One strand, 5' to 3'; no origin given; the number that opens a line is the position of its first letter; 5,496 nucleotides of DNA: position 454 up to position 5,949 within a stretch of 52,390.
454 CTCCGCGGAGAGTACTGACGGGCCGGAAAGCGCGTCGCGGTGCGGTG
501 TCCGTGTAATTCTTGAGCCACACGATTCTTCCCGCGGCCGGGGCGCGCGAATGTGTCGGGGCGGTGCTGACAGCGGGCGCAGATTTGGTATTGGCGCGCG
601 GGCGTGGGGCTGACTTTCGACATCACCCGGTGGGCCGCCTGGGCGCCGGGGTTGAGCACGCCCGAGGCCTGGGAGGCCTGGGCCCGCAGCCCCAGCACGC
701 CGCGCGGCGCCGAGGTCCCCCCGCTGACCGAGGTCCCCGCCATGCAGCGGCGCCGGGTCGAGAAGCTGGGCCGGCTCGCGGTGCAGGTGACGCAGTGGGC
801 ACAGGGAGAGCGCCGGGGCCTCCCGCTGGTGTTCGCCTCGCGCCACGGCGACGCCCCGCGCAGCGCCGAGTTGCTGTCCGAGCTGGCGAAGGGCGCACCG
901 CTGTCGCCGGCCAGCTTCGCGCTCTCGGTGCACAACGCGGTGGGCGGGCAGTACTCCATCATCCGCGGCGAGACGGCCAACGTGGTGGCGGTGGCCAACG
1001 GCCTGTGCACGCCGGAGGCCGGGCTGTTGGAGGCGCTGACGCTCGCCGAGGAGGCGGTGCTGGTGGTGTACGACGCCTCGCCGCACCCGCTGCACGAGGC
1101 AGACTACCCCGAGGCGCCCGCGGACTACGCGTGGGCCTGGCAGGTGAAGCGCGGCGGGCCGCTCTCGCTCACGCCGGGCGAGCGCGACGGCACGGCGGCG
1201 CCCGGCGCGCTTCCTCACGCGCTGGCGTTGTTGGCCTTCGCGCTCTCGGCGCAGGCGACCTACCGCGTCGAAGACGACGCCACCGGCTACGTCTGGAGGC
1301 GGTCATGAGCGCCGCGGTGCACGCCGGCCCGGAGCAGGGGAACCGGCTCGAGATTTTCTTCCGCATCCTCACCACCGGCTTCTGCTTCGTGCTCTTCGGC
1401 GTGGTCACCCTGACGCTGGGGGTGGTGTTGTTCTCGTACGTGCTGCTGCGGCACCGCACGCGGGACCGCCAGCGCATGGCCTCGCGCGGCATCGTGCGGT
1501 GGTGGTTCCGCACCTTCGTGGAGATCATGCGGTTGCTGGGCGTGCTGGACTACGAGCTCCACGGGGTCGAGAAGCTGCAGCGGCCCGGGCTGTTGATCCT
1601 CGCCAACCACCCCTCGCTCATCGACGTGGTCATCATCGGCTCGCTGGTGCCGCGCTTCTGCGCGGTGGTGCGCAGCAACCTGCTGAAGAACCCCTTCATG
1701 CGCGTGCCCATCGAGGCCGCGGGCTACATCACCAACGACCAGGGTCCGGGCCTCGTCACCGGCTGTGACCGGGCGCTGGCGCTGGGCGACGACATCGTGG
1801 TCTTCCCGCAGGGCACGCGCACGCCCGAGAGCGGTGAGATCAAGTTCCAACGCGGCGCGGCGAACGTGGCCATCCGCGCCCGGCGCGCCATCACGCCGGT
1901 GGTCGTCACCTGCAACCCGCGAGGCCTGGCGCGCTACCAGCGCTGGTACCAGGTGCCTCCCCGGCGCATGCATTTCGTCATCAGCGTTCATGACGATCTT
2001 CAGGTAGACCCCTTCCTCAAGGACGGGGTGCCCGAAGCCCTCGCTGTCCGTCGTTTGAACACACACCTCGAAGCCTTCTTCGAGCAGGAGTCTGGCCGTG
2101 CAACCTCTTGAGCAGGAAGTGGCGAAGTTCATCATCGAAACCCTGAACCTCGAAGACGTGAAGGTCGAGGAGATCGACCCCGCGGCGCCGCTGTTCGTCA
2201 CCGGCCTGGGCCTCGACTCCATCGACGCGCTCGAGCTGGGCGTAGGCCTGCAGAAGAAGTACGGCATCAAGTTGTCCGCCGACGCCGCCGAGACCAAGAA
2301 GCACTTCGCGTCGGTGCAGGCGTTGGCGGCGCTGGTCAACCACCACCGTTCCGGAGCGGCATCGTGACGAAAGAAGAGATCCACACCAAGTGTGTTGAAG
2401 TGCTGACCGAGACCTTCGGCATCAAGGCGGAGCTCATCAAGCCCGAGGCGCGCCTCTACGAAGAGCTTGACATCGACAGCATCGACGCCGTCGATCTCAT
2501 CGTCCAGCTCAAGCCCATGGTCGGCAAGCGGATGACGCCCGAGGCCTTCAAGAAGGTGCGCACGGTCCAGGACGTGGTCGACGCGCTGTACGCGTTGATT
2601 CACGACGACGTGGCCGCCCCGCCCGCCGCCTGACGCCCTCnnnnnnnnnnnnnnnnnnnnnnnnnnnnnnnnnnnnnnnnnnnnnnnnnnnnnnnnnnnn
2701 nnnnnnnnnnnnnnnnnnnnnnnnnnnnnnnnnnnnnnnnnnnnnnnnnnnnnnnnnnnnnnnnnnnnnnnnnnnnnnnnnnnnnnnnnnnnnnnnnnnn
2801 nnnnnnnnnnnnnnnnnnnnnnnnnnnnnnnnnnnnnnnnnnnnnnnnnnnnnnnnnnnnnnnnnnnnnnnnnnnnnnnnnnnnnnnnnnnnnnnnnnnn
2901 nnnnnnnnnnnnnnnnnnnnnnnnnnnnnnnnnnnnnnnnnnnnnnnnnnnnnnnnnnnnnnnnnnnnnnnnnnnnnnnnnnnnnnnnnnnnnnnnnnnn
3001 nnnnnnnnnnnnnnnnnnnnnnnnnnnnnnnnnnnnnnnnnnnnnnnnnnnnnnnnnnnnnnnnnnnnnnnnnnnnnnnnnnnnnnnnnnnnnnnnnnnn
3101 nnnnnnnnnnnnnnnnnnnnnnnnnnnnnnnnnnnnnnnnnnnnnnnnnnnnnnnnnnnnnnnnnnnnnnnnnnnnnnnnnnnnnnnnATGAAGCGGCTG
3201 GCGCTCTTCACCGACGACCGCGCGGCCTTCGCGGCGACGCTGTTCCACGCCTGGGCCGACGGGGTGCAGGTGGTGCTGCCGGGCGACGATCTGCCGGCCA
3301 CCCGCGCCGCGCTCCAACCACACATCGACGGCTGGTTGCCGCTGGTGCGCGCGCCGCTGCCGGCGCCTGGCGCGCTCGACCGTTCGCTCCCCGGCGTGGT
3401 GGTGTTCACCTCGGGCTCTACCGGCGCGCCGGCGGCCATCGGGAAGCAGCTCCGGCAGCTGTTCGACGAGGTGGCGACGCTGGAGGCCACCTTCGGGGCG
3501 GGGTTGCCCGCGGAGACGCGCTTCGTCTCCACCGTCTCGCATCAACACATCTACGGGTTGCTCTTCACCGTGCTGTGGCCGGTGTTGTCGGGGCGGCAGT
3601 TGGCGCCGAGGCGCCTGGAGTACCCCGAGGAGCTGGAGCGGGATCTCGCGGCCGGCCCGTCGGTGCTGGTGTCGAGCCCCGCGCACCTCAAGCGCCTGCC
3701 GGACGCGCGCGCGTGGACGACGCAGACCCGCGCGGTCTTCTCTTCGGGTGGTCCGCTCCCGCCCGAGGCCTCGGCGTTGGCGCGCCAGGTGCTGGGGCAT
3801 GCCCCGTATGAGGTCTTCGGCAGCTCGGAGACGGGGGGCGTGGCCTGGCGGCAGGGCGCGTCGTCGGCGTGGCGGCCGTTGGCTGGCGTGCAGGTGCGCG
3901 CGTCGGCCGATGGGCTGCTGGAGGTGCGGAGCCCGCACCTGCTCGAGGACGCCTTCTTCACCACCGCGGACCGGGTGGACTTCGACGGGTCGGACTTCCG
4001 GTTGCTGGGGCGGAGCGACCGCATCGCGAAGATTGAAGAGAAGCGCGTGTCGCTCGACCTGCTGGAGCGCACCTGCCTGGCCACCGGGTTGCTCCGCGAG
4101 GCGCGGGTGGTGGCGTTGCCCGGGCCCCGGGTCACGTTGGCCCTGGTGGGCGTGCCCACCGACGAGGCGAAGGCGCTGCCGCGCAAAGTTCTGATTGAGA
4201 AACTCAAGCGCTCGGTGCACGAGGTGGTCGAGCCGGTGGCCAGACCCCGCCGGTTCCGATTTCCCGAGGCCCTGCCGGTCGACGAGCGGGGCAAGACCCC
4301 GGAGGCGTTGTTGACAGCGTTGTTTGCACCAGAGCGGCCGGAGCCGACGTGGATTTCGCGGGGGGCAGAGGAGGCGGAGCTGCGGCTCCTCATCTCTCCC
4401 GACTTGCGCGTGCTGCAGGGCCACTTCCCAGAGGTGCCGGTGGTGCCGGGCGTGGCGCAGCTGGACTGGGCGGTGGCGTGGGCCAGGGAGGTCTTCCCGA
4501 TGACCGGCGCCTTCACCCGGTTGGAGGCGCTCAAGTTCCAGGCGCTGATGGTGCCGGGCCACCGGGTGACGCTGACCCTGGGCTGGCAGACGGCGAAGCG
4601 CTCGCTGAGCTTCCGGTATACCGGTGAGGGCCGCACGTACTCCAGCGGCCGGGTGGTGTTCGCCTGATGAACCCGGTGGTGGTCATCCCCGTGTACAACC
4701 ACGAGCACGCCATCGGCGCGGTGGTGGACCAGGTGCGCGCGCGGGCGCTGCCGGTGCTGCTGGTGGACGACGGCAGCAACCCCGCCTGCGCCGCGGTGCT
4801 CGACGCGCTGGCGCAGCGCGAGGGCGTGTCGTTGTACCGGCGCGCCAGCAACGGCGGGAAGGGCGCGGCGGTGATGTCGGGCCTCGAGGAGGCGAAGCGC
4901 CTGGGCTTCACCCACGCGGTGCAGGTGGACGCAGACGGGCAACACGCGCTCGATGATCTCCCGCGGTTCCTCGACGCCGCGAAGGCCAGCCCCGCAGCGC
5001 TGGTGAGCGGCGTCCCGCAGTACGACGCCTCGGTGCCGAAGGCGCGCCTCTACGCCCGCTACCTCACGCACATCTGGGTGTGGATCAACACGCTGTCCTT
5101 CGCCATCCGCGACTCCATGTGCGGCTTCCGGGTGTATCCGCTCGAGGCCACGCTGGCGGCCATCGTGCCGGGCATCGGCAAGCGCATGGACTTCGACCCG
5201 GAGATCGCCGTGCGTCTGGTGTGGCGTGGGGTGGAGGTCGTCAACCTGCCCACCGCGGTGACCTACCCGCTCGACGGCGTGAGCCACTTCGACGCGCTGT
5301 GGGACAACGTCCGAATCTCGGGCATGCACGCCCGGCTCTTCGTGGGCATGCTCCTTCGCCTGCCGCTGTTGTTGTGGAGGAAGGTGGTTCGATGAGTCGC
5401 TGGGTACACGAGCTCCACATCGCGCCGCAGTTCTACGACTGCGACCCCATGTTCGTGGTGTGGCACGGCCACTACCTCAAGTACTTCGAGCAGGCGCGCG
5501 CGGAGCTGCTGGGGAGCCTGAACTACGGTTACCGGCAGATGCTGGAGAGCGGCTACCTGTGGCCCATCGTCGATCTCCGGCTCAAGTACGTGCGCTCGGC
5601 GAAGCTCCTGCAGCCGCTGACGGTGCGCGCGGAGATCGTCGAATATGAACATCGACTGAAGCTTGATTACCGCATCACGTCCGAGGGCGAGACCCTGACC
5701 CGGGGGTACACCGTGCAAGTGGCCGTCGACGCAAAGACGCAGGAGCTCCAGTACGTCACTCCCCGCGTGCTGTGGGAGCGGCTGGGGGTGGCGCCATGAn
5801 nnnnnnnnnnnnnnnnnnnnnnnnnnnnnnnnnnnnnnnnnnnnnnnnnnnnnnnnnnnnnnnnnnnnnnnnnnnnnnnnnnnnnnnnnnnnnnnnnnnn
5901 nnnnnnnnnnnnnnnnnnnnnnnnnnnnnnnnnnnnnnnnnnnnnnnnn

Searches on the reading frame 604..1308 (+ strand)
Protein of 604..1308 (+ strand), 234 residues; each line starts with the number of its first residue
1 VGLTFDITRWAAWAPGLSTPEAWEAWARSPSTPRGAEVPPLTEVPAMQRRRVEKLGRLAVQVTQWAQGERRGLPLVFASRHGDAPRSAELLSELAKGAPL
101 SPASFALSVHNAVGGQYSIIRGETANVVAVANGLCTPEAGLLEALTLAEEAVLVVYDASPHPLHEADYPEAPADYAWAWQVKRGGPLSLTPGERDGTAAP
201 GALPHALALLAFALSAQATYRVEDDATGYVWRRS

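Call 6: search_protein_families(library=pfam, proteins=[window:604-1308:+], max_evalue=0.01)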
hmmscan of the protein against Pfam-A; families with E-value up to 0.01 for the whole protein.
window:604-1308:+ (234 aa): 1 family
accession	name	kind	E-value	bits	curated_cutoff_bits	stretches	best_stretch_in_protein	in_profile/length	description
PF13723.12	Ketoacyl-synt_2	-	4.2e-47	161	25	1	23-231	1-222/223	Beta-ketoacyl synthase, N-terminal domain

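Call 53: find_encoding_contigs(protein=window:604-1308:+, flank=10000, max_places=10)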
Protein window:604-1308:+ (234 aa): 3 contigs read that carry it; 2 places shown.
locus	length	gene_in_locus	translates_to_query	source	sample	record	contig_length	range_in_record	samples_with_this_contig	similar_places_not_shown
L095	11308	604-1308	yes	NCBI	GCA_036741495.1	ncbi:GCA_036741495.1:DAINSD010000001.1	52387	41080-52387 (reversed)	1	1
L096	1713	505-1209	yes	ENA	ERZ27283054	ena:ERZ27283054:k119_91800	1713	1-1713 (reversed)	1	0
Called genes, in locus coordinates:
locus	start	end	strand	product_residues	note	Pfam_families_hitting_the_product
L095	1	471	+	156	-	?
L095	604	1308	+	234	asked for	PF13723:Ketoacyl-synt_2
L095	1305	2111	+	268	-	PF01553:Acyltransferase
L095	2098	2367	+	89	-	PF00550:PP-binding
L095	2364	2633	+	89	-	PF00550:PP-binding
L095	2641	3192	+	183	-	-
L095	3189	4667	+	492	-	PF00501:AMP-binding, PF22818:ApeI-like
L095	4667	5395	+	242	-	PF00535:Glycos_transf_2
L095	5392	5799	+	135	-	PF13279:4HBT_2, PF03061:4HBT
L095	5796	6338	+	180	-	PF19574:LolA_3 (weak), PF03548:LolA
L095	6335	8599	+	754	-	PF03176:MMPL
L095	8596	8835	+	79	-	-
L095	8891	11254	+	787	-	PF07697:7TMR-HDED, PF07698:7TM-7TMR_HD, PF01966:HD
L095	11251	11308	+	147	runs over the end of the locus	PF02130:YbeY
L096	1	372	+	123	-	?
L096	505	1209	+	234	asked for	PF13723:Ketoacyl-synt_2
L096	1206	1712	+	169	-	?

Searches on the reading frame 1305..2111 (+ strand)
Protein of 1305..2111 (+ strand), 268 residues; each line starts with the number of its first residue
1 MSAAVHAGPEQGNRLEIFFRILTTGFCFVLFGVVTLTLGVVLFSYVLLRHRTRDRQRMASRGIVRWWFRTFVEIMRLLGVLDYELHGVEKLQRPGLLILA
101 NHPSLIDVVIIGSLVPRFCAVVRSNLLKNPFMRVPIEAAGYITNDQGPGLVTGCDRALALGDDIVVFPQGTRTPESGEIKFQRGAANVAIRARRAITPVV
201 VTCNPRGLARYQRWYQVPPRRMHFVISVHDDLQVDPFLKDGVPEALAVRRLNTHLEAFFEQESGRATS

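Call 6: search_protein_families(library=pfam, proteins=[window:1305-2111:+], max_evalue=0.01)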
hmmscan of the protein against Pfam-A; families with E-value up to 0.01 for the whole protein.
window:1305-2111:+ (268 aa): 1 family
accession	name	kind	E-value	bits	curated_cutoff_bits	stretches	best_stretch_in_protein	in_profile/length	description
PF01553.26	Acyltransferase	-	7e-16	58.7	23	1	84-201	3-131/132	Acyltransferase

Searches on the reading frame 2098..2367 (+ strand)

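Call 6: search_protein_families(library=pfam, proteins=[window:2098-2367:+], max_evalue=0.01)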
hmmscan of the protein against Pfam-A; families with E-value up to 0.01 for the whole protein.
window:2098-2367:+ (89 aa): 1 family
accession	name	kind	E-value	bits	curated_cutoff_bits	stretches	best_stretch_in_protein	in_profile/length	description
PF00550.31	PP-binding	-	1e-08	35.7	20.8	1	20-79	12-66/67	Phosphopantetheine attachment site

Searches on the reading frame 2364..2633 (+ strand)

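Call 6: search_protein_families(library=pfam, proteins=[window:2364-2633:+], max_evalue=0.01)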
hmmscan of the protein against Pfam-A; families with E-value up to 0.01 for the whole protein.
window:2364-2633:+ (89 aa): 1 family
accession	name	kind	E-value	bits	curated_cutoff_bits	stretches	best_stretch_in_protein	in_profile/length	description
PF00550.31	PP-binding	-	9.1e-09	35.9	20.8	1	12-75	5-67/67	Phosphopantetheine attachment site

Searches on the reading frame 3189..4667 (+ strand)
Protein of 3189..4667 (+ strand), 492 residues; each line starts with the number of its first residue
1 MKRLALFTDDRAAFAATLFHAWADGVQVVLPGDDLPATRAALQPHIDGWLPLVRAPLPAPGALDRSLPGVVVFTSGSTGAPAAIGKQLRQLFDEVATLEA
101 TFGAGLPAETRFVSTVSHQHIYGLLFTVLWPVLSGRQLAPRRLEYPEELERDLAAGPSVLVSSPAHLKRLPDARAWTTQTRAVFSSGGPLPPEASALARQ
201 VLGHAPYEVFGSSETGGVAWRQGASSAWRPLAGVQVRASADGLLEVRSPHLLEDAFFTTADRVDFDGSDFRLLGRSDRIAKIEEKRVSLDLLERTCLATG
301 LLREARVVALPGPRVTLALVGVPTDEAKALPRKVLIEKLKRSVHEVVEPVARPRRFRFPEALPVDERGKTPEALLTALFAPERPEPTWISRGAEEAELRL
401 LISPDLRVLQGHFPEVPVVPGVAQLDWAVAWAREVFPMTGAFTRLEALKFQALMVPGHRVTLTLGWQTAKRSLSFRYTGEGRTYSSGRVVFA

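Call 6: search_protein_families(library=pfam, proteins=[window:3189-4667:+], max_evalue=0.01)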
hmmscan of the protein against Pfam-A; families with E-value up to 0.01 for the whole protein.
window:3189-4667:+ (492 aa): 4 families
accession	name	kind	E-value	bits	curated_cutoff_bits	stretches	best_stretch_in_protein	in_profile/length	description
PF22818.2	ApeI-like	-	8.2e-16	58.8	28.5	1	395-480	15-100/119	ApeI dehydratase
PF00501.34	AMP-binding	-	3e-15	56.4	29.9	1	62-222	158-333/384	AMP-binding enzyme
PF13193.12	AMP-binding_C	-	0.0011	20.3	24.5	1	303-369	13-76/76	AMP-binding enzyme C-terminal domain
PF21089.3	PKS_DH_N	-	0.0026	18.1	27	1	415-469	37-91/103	Polyketide synthase dehydratase domain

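Call 46: search_protein_families(library=ncbifam, proteins=[window:3189-4667:+], max_evalue=0.001)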
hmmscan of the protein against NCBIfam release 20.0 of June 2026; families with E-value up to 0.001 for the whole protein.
window:3189-4667:+ (492 aa): 17 families
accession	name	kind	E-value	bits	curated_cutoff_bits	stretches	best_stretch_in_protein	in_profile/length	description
TIGR02372.1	4_coum_CoA_lig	equivalog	3e-27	95.3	334.7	1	70-369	99-384/386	4-coumarate--CoA ligase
NF005858.0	PRK07787.1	subfamily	4.3e-10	38.6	575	1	65-216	128-280/471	acyl-CoA synthetase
NF005877.1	PRK07824.1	equivalog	7.5e-10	38.4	345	1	69-378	45-361/362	o-succinylbenzoate--CoA ligase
TIGR01733.1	AA-adenyl-dom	subfamily_domain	2e-09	36.8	317.4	1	70-217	124-275/409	amino acid adenylation domain-containing protein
NF005959.0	PRK08043.1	equivalog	4.5e-09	35.1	886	0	70-138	369-435/719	bifunctional acyl-ACP--phospholipid O-acyltransferase/long-chain-fatty-acid--ACP ligase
NF004837.0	PRK06187.1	subfamily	3.5e-08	32.1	476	1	70-219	174-327/531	long-chain-fatty-acid--CoA ligase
NF001208.0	PRK00174.1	subfamily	2.7e-07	29.3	657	1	259-377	499-618/649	acetate--CoA ligase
TIGR03098.1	ligase_PEP_1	hypoth_equivalog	1.5e-06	26.9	592.35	1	261-373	402-512/517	acyl-CoA ligase (AMP-forming), exosortase A system-associated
TIGR02188.1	Ac_CoA_lig_AcsA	equivalog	1.7e-05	23.3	724.95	1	256-378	481-604/629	acetate--CoA ligase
NF053567.1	HBDA_AROS1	equivalog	3.1e-05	22.5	1000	1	252-371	391-511/523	3-hydroxybenzoate--CoA ligase HbdA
NF000582.1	PRK00006.1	equivalog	9.1e-05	22.4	113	1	407-473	41-114/137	3-hydroxyacyl-ACP dehydratase FabZ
NF005291.0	PRK06814.1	equivalog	0.00011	20.2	1349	0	249-340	1001-1094/1140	acyl-[ACP]--phospholipid O-acyltransferase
TIGR01750.1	fabZ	equivalog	0.00017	21.5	155.15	1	408-473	43-118/141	3-hydroxyacyl-ACP dehydratase FabZ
NF005659.0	PRK07445.1-1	equivalog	0.00019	20.4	708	1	253-386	315-445/447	O-succinylbenzoic acid--CoA ligase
NF003313.0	PRK04319.1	equivalog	0.00021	19.7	729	0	70-218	213-367/574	acetate--CoA ligase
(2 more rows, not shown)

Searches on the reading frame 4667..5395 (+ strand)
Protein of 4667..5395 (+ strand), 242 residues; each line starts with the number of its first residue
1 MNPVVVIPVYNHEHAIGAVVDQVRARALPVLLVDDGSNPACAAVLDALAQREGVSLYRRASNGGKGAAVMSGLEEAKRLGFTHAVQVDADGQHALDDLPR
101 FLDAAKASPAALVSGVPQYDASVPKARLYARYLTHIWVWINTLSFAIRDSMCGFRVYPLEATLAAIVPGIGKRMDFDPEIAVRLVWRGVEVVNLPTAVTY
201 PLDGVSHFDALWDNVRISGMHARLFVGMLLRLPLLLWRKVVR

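Call 6: search_protein_families(library=pfam, proteins=[window:4667-5395:+], max_evalue=0.01)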
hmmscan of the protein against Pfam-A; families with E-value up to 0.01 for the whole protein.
window:4667-5395:+ (242 aa): 2 families
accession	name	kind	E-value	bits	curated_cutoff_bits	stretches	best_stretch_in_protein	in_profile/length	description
PF00535.33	Glycos_transf_2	-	1.1e-18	68.2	23.3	1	5-125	2-124/168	Glycosyl transferase family 2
PF13641.12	Glyco_tranf_2_3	-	0.0029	18.1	27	1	5-200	5-210/230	Glycosyltransferase like family 2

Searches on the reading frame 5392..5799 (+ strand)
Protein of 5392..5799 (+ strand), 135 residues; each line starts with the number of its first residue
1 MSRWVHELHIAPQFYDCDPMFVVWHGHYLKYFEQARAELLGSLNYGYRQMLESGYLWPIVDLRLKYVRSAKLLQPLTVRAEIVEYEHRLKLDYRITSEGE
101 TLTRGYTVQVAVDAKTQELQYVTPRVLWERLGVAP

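Call 6: search_protein_families(library=pfam, proteins=[window:5392-5799:+], max_evalue=0.01)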
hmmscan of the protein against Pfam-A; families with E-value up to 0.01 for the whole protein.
window:5392-5799:+ (135 aa): 2 families
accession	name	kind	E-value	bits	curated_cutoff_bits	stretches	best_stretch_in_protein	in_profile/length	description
PF13279.12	4HBT_2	-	2e-12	48.1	25.5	1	13-119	2-111/122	Thioesterase-like superfamily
PF03061.28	4HBT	-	4.4e-09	37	20.6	1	22-101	3-76/79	Thioesterase superfamily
